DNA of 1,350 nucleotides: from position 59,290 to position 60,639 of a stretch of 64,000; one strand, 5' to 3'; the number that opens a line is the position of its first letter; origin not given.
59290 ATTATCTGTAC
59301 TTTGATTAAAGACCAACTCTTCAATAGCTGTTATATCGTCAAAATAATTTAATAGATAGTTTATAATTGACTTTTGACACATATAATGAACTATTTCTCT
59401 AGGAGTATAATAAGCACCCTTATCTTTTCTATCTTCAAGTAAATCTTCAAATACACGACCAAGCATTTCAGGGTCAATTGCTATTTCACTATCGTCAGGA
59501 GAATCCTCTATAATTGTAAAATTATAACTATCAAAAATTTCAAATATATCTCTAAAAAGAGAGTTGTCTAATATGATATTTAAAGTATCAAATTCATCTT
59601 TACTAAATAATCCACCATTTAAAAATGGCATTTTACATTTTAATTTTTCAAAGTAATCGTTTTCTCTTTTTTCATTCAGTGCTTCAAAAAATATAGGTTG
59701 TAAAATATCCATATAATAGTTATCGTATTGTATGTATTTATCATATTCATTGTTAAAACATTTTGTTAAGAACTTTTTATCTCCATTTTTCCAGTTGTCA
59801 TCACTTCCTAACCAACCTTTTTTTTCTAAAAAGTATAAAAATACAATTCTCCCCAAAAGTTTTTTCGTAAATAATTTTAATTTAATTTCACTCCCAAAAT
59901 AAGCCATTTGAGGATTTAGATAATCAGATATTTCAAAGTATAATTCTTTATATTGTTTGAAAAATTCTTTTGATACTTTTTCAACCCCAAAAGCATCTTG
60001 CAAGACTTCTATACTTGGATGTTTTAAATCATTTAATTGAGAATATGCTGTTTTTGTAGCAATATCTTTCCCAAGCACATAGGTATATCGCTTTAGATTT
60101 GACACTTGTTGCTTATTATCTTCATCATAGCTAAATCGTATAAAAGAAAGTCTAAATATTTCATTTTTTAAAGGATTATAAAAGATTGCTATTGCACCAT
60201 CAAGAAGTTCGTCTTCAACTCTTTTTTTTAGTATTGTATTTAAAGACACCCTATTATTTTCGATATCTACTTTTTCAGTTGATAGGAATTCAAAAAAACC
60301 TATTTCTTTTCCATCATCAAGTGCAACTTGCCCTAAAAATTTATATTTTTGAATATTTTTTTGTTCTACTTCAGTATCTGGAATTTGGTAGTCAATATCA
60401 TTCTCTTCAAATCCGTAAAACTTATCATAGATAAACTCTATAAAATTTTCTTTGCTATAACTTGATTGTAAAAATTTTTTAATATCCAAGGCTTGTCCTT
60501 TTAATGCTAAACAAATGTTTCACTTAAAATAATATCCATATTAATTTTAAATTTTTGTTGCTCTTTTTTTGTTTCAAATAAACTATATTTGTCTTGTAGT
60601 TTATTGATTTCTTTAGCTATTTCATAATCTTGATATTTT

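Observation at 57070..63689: PLD-SNF2 fusion plus large N6A methyltransferase: a reduced DISARM-class-1-like or atypical restriction-modification module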

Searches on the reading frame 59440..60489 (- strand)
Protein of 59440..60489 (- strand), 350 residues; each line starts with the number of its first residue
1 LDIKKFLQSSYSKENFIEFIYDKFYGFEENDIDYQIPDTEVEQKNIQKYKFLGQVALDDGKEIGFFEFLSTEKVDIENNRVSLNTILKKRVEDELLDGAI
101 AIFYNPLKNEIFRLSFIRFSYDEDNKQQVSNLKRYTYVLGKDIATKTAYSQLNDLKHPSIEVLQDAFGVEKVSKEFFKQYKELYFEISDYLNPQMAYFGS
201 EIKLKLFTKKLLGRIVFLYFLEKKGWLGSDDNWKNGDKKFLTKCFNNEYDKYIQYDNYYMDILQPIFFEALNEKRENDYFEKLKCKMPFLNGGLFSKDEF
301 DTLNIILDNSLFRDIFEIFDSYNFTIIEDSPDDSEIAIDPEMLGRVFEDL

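Call 11: search_protein_families(library=padloc, proteins=[window:59440-60489:-], max_evalue=1)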
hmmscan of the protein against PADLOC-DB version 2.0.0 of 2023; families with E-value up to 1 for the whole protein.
window:59440-60489:- (350 aa): 3 families
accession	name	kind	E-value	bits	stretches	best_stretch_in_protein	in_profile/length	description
PDLC03596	REase_MTase_IIG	-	1.5e-41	140.5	1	3-349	10-397/1148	Type IIG restriction enzyme-methyltransferase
PDLC03601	REase_MTase_IIG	-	5.5e-19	65.5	1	162-350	197-369/1110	Type IIG restriction enzyme-methyltransferase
PDLC03628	REase_MTase_IIG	-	1e-12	45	1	164-349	153-330/1100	Type IIG restriction enzyme-methyltransferase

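Call 12: search_protein_families(library=pfam, proteins=[window:59440-60489:-], max_evalue=10)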
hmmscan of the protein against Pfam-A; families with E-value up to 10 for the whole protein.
window:59440-60489:- (350 aa): 1 family
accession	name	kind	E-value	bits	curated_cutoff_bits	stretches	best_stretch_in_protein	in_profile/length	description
PF20465.4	MmeI_hel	-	0.033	15.4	27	1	211-295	6-75/75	MmeI, helicase spacer domain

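Call 30: search_solved_structures(query=window:59440-60489:-, max_evalue=10, show_alignments=3)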
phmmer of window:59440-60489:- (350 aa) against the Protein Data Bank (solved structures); distinct sequences matched with E-value up to 10: 5.
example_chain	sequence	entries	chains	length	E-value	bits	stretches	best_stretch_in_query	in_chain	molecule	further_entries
5hmh_A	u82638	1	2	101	0.11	15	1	129-186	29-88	E3 ubiquitin-protein ligase Mdm2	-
5hmi_A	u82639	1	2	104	0.12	14.9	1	129-186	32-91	E3 ubiquitin-protein ligase Mdm2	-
9y6s_9u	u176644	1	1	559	0.9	12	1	125-181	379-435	Cilia- and flagella-associated protein 263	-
5xj3_A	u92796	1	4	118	1.1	11.7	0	118-157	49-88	ipilimumab-VH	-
5tru_H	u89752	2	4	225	5.7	9.4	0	119-157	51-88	Ipilimumab Fab heavy chain | Antibody Ipilimumab heavy chain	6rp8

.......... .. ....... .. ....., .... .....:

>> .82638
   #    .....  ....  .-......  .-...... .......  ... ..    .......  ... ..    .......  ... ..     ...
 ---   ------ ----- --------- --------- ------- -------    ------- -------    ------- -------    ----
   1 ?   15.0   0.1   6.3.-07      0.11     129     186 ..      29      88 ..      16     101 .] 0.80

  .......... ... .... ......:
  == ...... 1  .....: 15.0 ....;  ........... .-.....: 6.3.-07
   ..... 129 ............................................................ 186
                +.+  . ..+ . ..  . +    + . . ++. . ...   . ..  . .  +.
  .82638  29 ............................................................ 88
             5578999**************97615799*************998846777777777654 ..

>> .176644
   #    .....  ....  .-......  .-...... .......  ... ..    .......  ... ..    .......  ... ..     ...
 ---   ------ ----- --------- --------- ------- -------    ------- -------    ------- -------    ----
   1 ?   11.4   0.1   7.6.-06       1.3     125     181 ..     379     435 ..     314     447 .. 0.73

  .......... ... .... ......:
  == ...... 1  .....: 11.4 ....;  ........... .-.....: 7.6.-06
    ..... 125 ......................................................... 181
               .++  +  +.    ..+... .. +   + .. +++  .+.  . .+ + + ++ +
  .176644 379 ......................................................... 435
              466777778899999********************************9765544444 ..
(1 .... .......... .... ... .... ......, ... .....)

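Call 33: find_homologous_proteins(query=window:59440-60489:-, max_evalue=0.00001)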
Query window:59440-60489:- (350 aa): 389 proteins with E <= 0.00001 among 1700 candidates; the best 120 are listed.
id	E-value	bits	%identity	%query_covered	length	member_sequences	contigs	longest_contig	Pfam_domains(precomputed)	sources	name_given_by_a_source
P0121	8.3e-180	616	79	100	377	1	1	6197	-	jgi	-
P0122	1.4e-157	542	86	82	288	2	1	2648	-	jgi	-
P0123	2.2e-120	420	59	100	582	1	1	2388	PF25120.2,PF07669.18,PF20473.5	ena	-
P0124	2.1e-119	417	59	100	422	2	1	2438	-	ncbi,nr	ncbi:MAG: type IIL restriction-modification enzyme MmeI, partial [Campylobacterota bacterium]|nr:typ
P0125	7.3e-110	386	56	100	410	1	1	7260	-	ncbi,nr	ncbi:MAG: hypothetical protein JXQ76_09180, partial [Campylobacterales bacterium]|nr:hypothetical pr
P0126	1.2e-109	385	55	100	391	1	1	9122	PF25120.2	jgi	jgi:hypothetical protein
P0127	4.1e-108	380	58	100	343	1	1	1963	PF25120.2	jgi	-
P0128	5.1e-106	373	54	100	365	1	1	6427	-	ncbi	ncbi:MAG: hypothetical protein DRG30_03735, partial [Epsilonproteobacteria bacterium]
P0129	5.2e-100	353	54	100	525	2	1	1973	PF02384.23,PF20473.5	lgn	-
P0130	6.3e-96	340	54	100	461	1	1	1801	PF25120.2,PF20465.5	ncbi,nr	ncbi:MAG: type IIL restriction-modification enzyme MmeI, partial [Campylobacterota bacterium]|nr:typ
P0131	4.3e-91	324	50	100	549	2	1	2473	PF02384.23,PF07669.18,PF20473.5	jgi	jgi:hypothetical protein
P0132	3.0e-88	315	49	100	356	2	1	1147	-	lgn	-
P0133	2.1e-82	295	48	100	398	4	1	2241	-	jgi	jgi:hypothetical protein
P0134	2.6e-79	285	63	63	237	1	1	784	-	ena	-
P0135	1.4e-77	279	48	94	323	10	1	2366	-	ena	-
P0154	2.0e-55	207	41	99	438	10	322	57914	-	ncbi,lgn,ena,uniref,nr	ncbi:hypothetical protein [uncultured Helicobacter sp.]|uniref:hypothetical protein n=2 Tax=uncultur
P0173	1.9e-52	197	37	87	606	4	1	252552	PF02384.23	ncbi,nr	ncbi:BREX-1 system adenine-specific DNA-methyltransferase PglX, partial [Dolichospermum planctonicum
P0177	1.0e-51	194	36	100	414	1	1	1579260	-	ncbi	-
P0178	1.5e-51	194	36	89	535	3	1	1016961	PF25120.2,PF02384.23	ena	-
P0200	4.1e-50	189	39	85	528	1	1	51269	-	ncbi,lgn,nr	ncbi:MAG: SAM-dependent DNA methyltransferase [Bacteroidetes bacterium]|nr:SAM-dependent DNA methylt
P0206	3.2e-49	186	31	100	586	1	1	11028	PF02384.23,PF07669.18,PF20473.5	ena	-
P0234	5.0e-46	176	32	100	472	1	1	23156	-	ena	-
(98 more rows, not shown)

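Call 35: search_protein_families(library=pfam, proteins=[P0126, P0123, P0178, P0130], max_evalue=0.01)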
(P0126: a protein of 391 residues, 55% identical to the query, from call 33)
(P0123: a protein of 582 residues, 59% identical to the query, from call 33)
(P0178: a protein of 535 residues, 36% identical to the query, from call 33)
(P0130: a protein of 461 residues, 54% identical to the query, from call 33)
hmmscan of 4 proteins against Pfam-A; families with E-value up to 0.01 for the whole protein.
P0126 (391 aa): 2 families
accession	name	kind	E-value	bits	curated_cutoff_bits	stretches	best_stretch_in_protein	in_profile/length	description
PF25120.1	DUF7814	-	5.9e-07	29.8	27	1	184-331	39-182/228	Domain of unknown function (DUF7814)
PF20465.4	MmeI_hel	-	6.9e-05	24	27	1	225-305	4-75/75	MmeI, helicase spacer domain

P0123 (582 aa): 4 families
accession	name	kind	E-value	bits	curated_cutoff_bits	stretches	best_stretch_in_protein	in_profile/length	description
PF20473.4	MmeI_Mtase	-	6.6e-08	32.5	27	1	415-492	9-85/259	MmeI, DNA-methyltransferase domain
PF07669.17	Eco57I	-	1.9e-06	28.5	25.3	1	470-568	1-45/171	Eco57I restriction-modification methylase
PF25120.1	DUF7814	-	8.9e-06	26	27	1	206-331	60-182/228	Domain of unknown function (DUF7814)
PF20465.4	MmeI_hel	-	3.9e-05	24.8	27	1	225-305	4-75/75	MmeI, helicase spacer domain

P0178 (535 aa): 5 families
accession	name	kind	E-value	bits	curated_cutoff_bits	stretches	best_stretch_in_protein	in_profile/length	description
PF02384.22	N6_Mtase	-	1.2e-05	25.3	20.4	0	354-386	3-40/311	N-6 DNA Methylase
PF25120.1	DUF7814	-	1.9e-05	24.9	27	1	195-319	55-166/228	Domain of unknown function (DUF7814)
PF20473.4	MmeI_Mtase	-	0.00062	19.5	27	1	435-518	14-84/259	MmeI, DNA-methyltransferase domain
PF07669.17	Eco57I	-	0.0013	19.3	25.3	1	497-519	1-23/171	Eco57I restriction-modification methylase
PF20465.4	MmeI_hel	-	0.0076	17.4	27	0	223-309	5-75/75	MmeI, helicase spacer domain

P0130 (461 aa): 2 families
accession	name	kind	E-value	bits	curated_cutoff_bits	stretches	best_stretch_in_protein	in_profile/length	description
PF20465.4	MmeI_hel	-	2.6e-08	34.9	27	1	218-298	4-75/75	MmeI, helicase spacer domain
PF25120.1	DUF7814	-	7.7e-07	29.5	27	1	195-332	60-187/228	Domain of unknown function (DUF7814)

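Call 43: predict_structure(alignment_id=A1)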
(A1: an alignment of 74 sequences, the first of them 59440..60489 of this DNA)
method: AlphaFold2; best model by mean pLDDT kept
length: 350 residues; sequences in the alignment: 74
mean_pLDDT: 87.7   pTM: 0.79
mean pLDDT of the five models: 87.7, 87.5, 87.2, 86.5, 86.5
residues with pLDDT >= 90: 212; 70-90: 104; 50-70: 22; < 50: 12
segments of 3 or more residues with pLDDT < 50: 326-336
pLDDT, mean of each block of 10 residues (from residue 1): 95 97 95 95 96 97 97 89 90 91 96 94 86 82 85 92 88 84 96 94 94 92 87 87 86 84 94 92 90 84 90 92 55 45 59
secondary structure, 60 per line:
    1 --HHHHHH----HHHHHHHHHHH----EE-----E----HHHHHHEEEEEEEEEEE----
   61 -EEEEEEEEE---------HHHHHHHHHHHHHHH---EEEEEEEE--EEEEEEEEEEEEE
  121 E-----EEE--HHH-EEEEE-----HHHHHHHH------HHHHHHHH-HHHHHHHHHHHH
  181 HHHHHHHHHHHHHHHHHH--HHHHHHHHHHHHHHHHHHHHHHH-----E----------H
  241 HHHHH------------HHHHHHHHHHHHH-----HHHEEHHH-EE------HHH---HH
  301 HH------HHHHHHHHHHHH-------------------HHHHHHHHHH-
elements in order: H3-8 H13-23 H40-45 E46-56 E62-70 H80-94 E98-105 E108-121 E127-129 E136-140 H146-153 H160-167 H169-198 H201-223 H240-245 H258-270 H299-302 H309-320 H340-349

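Call 47: fold_search(model_id=the predicted structure, library=pdb)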
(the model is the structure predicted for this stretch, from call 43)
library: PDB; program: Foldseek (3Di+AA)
matches with E <= 10: 1115; with E <= 0.001: 0
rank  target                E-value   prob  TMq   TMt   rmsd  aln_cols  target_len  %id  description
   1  1k23_C                2.6e-03  0.98  0.19  0.21   8.2       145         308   15  Inorganic Pyrophosphatase (Family II) from Bacillus subtilis (released 2001-10-31)
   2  2eb0_A                2.8e-03  0.98  0.17  0.19   8.2       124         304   12  Crystal structure of Methanococcus jannaschii putative family II inorganic pyrophosphatase (released 2007-08-07)
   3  1k23_A                3.5e-03  0.98  0.19  0.21   8.1       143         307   15  Inorganic Pyrophosphatase (Family II) from Bacillus subtilis (released 2001-10-31)
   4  2eb0_B                5.0e-03  0.95  0.17  0.19   8.0       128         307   13  Crystal structure of Methanococcus jannaschii putative family II inorganic pyrophosphatase (released 2007-08-07)
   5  9m0m                  9.5e-03  0.96  0.19  0.21   8.2       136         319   14  Crystal structure of a thermophilic family II inorganic pyrophosphatase in Thermodesulfobacterium commune (released 2026-03-04)
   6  2iw4_B                9.5e-03  0.96  0.19  0.22   7.9       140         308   16  CRYSTAL STRUCTURE OF BASILLUS SUBTILIS FAMILY II INORGANIC PYROPHOSPHATASE MUTANT, H98Q, IN COMPLEX WITH PNP (released 2006-11-07)
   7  2iw4_A                1.4e-02  0.92  0.19  0.21   8.0       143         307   18  CRYSTAL STRUCTURE OF BASILLUS SUBTILIS FAMILY II INORGANIC PYROPHOSPHATASE MUTANT, H98Q, IN COMPLEX WITH PNP (released 2006-11-07)
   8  6ll7_A                1.5e-02  0.90  0.17  0.19   7.7       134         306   13  Type II inorganic pyrophosphatase (PPase) from the psychrophilic bacterium Shewanella sp. AS-11, Mn-activated form (released 2020-03-25)
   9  1wpm_A                2.2e-02  0.90  0.19  0.21   7.9       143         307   17  Structure of Bacillus subtilis inorganic pyrophosphatase (released 2004-11-23)
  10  9iac_A                2.4e-02  0.30  0.15  0.19  20.1       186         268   14  Structure of the Argonaute-associated Cas4 family protein 1 (ACE1) from Microcystis aeruginosa (MaACE1) (released 2025-04-23)
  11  1k20_A                2.6e-02  0.90  0.18  0.20   6.0       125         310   10  Inorganic Pyrophosphatase (family II) from Streptococcus gordonii at 1.5 A resolution (released 2001-10-31)
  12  9cr6_C                3.5e-02  0.69  0.15  0.19   6.9       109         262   18  Crystal structure of histidine racemase (HisR) of Fusobacterium nucleatum (C209S) (released 2025-03-05)
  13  1wpp_A                3.5e-02  0.69  0.16  0.18   8.0       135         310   10  Structure of Streptococcus gordonii inorganic pyrophosphatase (released 2004-11-23)
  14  9iab_A                3.5e-02  0.28  0.15  0.19  16.6       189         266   13  Structure of the Argonaute-associated Cas4 family protein 1 (ACE1) from Chroococcidiopsis thermalis (CtACE1) (released 2025-04-23)
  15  9cr6_B                4.4e-02  0.57  0.14  0.18   7.0       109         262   16  Crystal structure of histidine racemase (HisR) of Fusobacterium nucleatum (C209S) (released 2025-03-05)
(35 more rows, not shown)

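Call 66: find_encoding_contigs(protein=P0173, flank=7000, max_places=1)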
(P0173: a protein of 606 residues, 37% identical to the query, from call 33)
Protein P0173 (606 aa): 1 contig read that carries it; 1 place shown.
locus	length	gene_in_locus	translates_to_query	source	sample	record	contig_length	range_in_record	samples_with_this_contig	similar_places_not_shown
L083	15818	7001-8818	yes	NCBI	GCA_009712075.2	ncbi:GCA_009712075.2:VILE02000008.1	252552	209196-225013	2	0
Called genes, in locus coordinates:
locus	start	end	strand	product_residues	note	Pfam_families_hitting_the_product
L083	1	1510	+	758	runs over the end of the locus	PF00350:Dynamin_N, PF01926:MMR_HSR1 (faint)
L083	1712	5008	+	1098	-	PF13091:PLDc_2 (weak), PF00176:SNF2-rel_dom (weak), PF00270:DEAD (faint), PF04851:ResIII (weak), PF00271:Helicase_C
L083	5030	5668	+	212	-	PF05685:Uma2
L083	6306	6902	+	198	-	PF05685:Uma2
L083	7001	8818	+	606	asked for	PF02384:N6_Mtase (faint)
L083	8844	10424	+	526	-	PF07669:Eco57I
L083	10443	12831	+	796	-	PF02384:N6_Mtase (faint), PF20473:MmeI_Mtase (faint), PF07669:Eco57I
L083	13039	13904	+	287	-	PF12950:TaqI_C (weak)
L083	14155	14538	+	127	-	PF05685:Uma2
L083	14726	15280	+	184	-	PF05685:Uma2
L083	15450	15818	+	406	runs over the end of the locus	PF08495:FIST, PF10442:FIST_C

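Call 67: find_encoding_contigs(protein=P0177, flank=7000, max_places=1)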
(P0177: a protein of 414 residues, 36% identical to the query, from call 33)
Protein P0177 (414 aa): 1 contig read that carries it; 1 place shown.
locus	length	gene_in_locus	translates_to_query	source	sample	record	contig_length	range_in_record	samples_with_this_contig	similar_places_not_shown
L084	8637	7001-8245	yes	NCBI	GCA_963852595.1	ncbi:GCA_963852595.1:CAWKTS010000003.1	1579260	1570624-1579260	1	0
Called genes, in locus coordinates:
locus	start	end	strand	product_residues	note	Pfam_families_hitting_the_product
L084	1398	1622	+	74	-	PF00085:Thioredoxin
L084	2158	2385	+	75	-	-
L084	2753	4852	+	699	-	PF13091:PLDc_2, PF09565:RE_NgoFVII (weak), PF00176:SNF2-rel_dom (faint), PF04851:ResIII (faint)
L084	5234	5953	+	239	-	-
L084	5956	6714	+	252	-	PF17761:DUF1016_N, PF06250:YhcG_C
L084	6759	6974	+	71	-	PF06250:YhcG_C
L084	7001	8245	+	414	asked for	-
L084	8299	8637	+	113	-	?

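Call 68: find_encoding_contigs(protein=P0154, flank=7000, max_places=1)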
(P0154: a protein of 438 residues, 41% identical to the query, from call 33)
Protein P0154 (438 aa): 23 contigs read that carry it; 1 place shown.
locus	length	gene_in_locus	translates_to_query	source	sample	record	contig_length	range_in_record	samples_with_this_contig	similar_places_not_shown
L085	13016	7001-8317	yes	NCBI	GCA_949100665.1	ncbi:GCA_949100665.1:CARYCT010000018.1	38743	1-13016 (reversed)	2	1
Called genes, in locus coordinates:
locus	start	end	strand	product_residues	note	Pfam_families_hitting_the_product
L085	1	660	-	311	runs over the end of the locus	PF01210:NAD_Gly3P_dh_N, PF07479:NAD_Gly3P_dh_C, PF20618:GPD_NAD_C_bact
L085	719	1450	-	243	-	-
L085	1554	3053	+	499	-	PF02934:GatB_N, PF02637:GatB_Yqey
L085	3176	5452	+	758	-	PF13091:PLDc_2, PF00176:SNF2-rel_dom (faint), PF04851:ResIII (faint), PF00270:DEAD (weak)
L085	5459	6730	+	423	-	PF00271:Helicase_C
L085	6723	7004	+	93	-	-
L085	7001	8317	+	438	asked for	-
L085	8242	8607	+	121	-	PF20473:MmeI_Mtase (weak)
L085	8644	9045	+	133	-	-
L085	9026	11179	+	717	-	PF07669:Eco57I, PF12950:TaqI_C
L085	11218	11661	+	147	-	PF12950:TaqI_C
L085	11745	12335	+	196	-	-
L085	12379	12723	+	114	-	-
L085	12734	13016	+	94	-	?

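Call 69: find_encoding_contigs(protein=P0200, flank=7000, max_places=1)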
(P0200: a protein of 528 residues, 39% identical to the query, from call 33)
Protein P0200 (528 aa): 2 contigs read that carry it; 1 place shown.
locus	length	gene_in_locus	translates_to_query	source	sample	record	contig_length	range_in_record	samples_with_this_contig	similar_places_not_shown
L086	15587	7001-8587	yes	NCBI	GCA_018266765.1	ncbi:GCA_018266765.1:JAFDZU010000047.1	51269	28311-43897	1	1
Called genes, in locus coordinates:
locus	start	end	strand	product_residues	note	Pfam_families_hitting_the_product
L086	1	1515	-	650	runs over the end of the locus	PF17900:Peptidase_M1_N (weak), PF01433:Peptidase_M1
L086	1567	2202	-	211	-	PF05050:Methyltransf_21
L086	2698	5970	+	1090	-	PF13091:PLDc_2 (weak), PF00176:SNF2-rel_dom (weak), PF00270:DEAD (faint), PF04851:ResIII, PF00271:Helicase_C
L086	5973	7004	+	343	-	PF17761:DUF1016_N, PF06250:YhcG_C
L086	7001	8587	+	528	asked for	-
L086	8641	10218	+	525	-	PF07669:Eco57I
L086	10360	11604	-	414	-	PF06812:ImpA_N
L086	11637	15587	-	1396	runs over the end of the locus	PF14331:IcmF-related_N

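Call 89: find_encoding_contigs(protein=P0234, flank=6000, max_places=1)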
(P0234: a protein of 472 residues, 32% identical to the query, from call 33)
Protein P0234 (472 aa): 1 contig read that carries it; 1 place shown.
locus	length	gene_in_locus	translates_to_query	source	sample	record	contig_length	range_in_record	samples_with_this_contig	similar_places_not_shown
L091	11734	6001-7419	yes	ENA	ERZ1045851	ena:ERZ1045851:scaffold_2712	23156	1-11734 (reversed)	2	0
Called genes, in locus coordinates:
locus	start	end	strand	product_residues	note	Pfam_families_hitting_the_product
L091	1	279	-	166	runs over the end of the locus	PF06347:SH3_4 (faint), PF08239:SH3_3 (weak)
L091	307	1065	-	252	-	PF13483:Lactamase_B_3, PF12706:Lactamase_B_2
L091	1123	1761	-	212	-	PF03358:FMN_red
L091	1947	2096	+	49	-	-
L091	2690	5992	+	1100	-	PF00176:SNF2-rel_dom (faint), PF04851:ResIII (weak), PF00271:Helicase_C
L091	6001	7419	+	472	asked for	-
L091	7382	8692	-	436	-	PF26549:Tricorn_N (faint), PF07676:PD40 (faint), PF26550:Tricorn_2nd (faint)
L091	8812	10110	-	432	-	PF19529:DUF6057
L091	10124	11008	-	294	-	PF00165:HTH_AraC (faint), PF12833:HTH_18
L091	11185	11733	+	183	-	?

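Call 90: find_encoding_contigs(protein=P0206, flank=6000, max_places=1)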
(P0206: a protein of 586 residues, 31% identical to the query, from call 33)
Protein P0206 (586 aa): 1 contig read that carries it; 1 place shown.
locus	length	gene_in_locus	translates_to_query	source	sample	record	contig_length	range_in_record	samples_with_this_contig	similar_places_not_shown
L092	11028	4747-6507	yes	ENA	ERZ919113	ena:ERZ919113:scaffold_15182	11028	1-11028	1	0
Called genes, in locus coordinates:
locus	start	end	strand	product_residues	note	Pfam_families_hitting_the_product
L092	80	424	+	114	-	PF01381:HTH_3 (weak)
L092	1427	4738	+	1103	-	PF00176:SNF2-rel_dom (faint), PF00271:Helicase_C, PF22590:Cas3-like_C_2 (weak)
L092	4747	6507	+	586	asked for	PF07669:Eco57I (faint), PF02384:N6_Mtase (faint), PF20473:MmeI_Mtase (weak)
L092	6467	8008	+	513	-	PF07669:Eco57I, PF12950:TaqI_C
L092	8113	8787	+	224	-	-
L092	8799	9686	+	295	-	-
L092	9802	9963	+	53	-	-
